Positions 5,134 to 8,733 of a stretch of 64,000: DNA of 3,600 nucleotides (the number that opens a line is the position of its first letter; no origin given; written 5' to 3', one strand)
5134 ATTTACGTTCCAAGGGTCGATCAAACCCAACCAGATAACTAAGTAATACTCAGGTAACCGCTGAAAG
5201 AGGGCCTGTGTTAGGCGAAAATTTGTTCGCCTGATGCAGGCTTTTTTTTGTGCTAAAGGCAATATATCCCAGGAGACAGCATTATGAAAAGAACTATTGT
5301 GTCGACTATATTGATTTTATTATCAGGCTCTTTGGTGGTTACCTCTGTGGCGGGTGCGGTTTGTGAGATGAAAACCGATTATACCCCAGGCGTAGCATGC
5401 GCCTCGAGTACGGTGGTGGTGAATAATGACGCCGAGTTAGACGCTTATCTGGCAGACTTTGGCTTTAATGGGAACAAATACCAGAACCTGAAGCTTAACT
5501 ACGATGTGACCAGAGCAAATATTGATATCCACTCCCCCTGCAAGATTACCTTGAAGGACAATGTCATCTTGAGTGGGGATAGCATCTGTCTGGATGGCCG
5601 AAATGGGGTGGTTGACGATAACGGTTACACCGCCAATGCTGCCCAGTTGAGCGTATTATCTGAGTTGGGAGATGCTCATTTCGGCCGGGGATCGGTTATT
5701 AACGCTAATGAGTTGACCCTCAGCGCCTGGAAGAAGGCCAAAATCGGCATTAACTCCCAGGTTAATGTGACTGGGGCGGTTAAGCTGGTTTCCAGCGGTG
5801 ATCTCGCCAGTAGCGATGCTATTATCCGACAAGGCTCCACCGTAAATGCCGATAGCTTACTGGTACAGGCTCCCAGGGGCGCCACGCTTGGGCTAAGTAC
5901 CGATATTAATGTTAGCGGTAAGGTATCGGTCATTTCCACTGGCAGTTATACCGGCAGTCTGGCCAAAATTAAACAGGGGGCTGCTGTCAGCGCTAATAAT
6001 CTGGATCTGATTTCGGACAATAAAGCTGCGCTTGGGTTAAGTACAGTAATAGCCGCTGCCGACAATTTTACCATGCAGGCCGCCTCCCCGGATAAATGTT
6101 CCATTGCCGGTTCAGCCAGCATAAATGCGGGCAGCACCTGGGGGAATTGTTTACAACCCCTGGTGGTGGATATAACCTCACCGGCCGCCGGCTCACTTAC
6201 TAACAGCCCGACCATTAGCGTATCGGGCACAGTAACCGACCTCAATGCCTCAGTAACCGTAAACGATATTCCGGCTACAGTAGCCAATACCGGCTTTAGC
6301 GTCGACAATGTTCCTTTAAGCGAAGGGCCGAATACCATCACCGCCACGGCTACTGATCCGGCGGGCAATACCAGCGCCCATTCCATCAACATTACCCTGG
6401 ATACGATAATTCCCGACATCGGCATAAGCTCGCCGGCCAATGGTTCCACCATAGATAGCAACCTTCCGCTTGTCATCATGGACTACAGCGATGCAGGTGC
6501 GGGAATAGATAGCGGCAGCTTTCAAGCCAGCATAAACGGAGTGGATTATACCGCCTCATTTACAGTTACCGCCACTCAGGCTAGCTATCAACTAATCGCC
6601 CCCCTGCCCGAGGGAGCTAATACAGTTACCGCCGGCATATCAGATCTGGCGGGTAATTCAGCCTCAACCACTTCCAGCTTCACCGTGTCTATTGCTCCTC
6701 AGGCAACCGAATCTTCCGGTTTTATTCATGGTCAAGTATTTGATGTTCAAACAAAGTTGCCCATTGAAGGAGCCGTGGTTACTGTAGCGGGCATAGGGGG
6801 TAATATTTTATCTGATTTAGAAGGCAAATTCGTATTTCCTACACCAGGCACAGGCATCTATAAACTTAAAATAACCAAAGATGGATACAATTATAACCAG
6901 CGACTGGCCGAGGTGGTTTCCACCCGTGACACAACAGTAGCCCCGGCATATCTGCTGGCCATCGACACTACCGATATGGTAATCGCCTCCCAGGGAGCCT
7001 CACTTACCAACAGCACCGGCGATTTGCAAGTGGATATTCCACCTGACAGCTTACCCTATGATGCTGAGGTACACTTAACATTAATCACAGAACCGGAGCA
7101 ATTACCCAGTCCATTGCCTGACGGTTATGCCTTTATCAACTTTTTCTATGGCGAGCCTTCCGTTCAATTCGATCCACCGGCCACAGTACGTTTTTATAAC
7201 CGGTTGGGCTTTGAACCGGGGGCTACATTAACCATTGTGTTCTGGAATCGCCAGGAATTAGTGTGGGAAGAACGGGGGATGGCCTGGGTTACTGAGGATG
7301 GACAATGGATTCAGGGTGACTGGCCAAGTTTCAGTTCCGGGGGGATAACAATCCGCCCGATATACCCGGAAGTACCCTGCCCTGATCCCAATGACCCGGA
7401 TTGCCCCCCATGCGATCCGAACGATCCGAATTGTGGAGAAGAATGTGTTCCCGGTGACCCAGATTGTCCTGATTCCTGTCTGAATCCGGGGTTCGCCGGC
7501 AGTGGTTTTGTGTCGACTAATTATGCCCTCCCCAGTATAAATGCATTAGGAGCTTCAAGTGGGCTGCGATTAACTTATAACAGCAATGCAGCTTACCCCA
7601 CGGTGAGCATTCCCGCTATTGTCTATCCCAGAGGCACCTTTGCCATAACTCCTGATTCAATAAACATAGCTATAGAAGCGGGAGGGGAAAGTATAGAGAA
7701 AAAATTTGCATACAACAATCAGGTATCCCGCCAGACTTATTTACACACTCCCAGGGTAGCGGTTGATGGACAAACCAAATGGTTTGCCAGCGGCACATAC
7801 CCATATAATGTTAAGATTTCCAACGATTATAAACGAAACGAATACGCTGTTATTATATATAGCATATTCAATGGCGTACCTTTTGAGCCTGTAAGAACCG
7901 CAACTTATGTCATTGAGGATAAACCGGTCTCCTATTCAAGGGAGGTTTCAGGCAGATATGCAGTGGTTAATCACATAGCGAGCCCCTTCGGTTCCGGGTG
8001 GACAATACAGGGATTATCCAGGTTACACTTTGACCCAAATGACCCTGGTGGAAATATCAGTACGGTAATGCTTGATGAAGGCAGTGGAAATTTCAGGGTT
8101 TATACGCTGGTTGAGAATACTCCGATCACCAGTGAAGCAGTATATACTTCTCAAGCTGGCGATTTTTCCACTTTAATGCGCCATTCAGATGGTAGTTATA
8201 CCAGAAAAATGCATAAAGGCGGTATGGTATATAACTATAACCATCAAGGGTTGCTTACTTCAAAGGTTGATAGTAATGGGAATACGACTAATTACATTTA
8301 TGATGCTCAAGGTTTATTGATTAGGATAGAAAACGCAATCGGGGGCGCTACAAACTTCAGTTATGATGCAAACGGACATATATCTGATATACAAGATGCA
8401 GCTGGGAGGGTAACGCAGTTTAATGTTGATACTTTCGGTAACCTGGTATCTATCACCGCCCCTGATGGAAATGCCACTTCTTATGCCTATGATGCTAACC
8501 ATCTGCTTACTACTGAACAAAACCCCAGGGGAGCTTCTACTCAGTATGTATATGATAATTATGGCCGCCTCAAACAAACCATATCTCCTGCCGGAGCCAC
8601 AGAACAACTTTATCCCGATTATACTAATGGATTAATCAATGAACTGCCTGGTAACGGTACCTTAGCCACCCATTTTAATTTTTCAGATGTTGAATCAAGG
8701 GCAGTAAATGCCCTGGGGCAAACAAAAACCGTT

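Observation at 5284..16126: Giant secreted Rhs/YD-repeat polymorphic toxin locus with an unusual modular architecture, a hydrophobic C-terminal tip and a membrane immunity candidate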

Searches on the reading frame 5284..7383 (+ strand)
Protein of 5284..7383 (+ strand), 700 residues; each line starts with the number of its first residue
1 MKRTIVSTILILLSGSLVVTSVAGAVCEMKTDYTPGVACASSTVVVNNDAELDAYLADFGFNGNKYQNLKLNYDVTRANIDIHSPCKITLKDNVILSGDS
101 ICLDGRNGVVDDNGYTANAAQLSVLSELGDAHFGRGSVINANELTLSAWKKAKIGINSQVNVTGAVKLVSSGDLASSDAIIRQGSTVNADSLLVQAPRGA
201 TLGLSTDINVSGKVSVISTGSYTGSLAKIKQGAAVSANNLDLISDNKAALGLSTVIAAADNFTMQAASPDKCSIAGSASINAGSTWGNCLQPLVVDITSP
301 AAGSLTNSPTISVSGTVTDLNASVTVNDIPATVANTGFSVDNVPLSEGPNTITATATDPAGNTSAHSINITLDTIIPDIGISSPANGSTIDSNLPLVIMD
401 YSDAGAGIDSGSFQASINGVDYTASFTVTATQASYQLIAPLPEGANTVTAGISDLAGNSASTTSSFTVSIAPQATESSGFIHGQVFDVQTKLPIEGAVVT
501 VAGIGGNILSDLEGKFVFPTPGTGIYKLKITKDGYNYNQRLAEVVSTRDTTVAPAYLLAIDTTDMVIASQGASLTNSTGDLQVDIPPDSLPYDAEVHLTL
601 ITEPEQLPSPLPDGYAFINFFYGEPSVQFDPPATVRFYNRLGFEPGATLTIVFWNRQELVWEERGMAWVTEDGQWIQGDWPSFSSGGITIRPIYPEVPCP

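Call 14: find_related_loci(query=window:5284-7383:+, collection=genome_contigs, flank=10000)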
Query window:5284-7383:+ (700 aa) in genome_contigs; peptide patterns used: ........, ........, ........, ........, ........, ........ (x = any residue, [..] = any of these).
30 stretches matched a pattern, but none encodes a relative of the query by tblastn (E <= 1e-3).
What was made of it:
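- Tried and rejected: A genome_contigs scan with the N-terminal 700 aa found no relative (call 14).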

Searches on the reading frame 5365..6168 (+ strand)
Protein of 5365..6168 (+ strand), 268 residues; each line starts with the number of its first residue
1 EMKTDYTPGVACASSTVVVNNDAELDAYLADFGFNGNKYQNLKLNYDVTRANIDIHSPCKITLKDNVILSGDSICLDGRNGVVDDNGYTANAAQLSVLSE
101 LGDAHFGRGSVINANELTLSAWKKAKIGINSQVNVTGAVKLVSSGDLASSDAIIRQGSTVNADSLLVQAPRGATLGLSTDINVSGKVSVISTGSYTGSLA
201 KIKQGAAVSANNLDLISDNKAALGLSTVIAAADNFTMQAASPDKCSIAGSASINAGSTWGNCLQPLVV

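Call 72: search_protein_families(library=pfam, proteins=[window:5365-6168:+], max_evalue=0.01)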
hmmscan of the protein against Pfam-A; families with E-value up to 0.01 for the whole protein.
window:5365-6168:+ (268 aa): 0 families

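Call 83: search_protein_families(library=ncbifam, proteins=[window:5365-6168:+], max_evalue=1)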
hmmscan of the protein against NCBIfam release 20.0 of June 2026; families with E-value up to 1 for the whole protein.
window:5365-6168:+ (268 aa): 0 families

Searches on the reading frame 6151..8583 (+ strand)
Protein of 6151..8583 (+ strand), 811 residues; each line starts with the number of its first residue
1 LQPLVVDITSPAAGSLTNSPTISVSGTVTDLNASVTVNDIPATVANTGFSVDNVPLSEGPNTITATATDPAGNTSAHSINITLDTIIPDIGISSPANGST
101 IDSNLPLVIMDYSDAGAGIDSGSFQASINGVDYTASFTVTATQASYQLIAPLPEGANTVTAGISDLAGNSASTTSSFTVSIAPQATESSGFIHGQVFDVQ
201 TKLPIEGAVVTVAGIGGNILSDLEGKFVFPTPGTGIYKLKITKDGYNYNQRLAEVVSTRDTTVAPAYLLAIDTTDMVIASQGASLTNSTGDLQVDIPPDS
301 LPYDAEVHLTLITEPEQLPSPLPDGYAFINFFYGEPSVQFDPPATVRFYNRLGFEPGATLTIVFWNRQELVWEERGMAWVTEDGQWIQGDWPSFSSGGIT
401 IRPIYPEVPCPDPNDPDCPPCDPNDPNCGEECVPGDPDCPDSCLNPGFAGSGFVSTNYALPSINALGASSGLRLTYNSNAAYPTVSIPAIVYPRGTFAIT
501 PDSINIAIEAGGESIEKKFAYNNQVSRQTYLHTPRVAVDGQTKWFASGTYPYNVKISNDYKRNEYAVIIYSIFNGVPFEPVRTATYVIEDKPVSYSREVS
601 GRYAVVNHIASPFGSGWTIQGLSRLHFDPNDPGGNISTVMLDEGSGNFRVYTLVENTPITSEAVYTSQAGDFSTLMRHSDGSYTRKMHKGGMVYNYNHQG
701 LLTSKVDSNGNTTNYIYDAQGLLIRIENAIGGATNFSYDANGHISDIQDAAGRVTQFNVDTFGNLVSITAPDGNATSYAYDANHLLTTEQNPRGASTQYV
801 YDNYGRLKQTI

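Call 55: search_solved_structures(query=window:6151-8583:+, max_evalue=1, show_alignments=2)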
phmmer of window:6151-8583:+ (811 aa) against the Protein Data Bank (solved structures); distinct sequences matched with E-value up to 1: 28.
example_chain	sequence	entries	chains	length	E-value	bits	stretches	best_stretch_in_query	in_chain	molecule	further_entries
8qja_A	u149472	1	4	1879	1.4e-27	99.6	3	684-807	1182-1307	Putative type VI secretion system YD repeat-containing Rhs element Vgr protein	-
7q97_A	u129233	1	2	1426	4.6e-27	97.9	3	693-770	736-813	Rhs family protein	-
8h8a_A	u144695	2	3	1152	1.5e-25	92.9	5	714-811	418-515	Putative Rhs-family protein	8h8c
8h8b_A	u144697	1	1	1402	5.3e-25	91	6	714-811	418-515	Putative Rhs-family protein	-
7pq5_L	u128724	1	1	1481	9.4e-25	90.2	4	701-807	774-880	Tre23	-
8cp6_B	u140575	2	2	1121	3.5e-20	75.1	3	703-808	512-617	Toxin protein Tse5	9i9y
8uxt_A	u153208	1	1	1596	3.5e-19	71.8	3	695-808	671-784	Tse15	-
8uy4_A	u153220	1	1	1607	4.1e-19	71.6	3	695-808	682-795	Tse15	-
9ifo_A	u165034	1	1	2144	4.2e-18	68.2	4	714-802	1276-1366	Teneurin-Like Protein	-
8qjd_A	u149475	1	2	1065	4.8e-18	68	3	681-785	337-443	Salmonella bongori Rhs core domain (residues 360-1420)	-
8qjb_A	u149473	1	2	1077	6e-18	67.7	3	695-805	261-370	T6SS-associated Rhs core domain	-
9pt5_A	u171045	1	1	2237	7e-18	67.5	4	714-802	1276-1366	Teneurin-like protein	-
8qjc_A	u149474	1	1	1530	3e-17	65.4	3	689-808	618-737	T6SS-associated Rhs core and toxin domain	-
6ske_A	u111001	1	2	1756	1.2e-05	27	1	684-745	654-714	Teneurin-2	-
6ska_A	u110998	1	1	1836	1.2e-05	27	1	684-745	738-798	Teneurin-2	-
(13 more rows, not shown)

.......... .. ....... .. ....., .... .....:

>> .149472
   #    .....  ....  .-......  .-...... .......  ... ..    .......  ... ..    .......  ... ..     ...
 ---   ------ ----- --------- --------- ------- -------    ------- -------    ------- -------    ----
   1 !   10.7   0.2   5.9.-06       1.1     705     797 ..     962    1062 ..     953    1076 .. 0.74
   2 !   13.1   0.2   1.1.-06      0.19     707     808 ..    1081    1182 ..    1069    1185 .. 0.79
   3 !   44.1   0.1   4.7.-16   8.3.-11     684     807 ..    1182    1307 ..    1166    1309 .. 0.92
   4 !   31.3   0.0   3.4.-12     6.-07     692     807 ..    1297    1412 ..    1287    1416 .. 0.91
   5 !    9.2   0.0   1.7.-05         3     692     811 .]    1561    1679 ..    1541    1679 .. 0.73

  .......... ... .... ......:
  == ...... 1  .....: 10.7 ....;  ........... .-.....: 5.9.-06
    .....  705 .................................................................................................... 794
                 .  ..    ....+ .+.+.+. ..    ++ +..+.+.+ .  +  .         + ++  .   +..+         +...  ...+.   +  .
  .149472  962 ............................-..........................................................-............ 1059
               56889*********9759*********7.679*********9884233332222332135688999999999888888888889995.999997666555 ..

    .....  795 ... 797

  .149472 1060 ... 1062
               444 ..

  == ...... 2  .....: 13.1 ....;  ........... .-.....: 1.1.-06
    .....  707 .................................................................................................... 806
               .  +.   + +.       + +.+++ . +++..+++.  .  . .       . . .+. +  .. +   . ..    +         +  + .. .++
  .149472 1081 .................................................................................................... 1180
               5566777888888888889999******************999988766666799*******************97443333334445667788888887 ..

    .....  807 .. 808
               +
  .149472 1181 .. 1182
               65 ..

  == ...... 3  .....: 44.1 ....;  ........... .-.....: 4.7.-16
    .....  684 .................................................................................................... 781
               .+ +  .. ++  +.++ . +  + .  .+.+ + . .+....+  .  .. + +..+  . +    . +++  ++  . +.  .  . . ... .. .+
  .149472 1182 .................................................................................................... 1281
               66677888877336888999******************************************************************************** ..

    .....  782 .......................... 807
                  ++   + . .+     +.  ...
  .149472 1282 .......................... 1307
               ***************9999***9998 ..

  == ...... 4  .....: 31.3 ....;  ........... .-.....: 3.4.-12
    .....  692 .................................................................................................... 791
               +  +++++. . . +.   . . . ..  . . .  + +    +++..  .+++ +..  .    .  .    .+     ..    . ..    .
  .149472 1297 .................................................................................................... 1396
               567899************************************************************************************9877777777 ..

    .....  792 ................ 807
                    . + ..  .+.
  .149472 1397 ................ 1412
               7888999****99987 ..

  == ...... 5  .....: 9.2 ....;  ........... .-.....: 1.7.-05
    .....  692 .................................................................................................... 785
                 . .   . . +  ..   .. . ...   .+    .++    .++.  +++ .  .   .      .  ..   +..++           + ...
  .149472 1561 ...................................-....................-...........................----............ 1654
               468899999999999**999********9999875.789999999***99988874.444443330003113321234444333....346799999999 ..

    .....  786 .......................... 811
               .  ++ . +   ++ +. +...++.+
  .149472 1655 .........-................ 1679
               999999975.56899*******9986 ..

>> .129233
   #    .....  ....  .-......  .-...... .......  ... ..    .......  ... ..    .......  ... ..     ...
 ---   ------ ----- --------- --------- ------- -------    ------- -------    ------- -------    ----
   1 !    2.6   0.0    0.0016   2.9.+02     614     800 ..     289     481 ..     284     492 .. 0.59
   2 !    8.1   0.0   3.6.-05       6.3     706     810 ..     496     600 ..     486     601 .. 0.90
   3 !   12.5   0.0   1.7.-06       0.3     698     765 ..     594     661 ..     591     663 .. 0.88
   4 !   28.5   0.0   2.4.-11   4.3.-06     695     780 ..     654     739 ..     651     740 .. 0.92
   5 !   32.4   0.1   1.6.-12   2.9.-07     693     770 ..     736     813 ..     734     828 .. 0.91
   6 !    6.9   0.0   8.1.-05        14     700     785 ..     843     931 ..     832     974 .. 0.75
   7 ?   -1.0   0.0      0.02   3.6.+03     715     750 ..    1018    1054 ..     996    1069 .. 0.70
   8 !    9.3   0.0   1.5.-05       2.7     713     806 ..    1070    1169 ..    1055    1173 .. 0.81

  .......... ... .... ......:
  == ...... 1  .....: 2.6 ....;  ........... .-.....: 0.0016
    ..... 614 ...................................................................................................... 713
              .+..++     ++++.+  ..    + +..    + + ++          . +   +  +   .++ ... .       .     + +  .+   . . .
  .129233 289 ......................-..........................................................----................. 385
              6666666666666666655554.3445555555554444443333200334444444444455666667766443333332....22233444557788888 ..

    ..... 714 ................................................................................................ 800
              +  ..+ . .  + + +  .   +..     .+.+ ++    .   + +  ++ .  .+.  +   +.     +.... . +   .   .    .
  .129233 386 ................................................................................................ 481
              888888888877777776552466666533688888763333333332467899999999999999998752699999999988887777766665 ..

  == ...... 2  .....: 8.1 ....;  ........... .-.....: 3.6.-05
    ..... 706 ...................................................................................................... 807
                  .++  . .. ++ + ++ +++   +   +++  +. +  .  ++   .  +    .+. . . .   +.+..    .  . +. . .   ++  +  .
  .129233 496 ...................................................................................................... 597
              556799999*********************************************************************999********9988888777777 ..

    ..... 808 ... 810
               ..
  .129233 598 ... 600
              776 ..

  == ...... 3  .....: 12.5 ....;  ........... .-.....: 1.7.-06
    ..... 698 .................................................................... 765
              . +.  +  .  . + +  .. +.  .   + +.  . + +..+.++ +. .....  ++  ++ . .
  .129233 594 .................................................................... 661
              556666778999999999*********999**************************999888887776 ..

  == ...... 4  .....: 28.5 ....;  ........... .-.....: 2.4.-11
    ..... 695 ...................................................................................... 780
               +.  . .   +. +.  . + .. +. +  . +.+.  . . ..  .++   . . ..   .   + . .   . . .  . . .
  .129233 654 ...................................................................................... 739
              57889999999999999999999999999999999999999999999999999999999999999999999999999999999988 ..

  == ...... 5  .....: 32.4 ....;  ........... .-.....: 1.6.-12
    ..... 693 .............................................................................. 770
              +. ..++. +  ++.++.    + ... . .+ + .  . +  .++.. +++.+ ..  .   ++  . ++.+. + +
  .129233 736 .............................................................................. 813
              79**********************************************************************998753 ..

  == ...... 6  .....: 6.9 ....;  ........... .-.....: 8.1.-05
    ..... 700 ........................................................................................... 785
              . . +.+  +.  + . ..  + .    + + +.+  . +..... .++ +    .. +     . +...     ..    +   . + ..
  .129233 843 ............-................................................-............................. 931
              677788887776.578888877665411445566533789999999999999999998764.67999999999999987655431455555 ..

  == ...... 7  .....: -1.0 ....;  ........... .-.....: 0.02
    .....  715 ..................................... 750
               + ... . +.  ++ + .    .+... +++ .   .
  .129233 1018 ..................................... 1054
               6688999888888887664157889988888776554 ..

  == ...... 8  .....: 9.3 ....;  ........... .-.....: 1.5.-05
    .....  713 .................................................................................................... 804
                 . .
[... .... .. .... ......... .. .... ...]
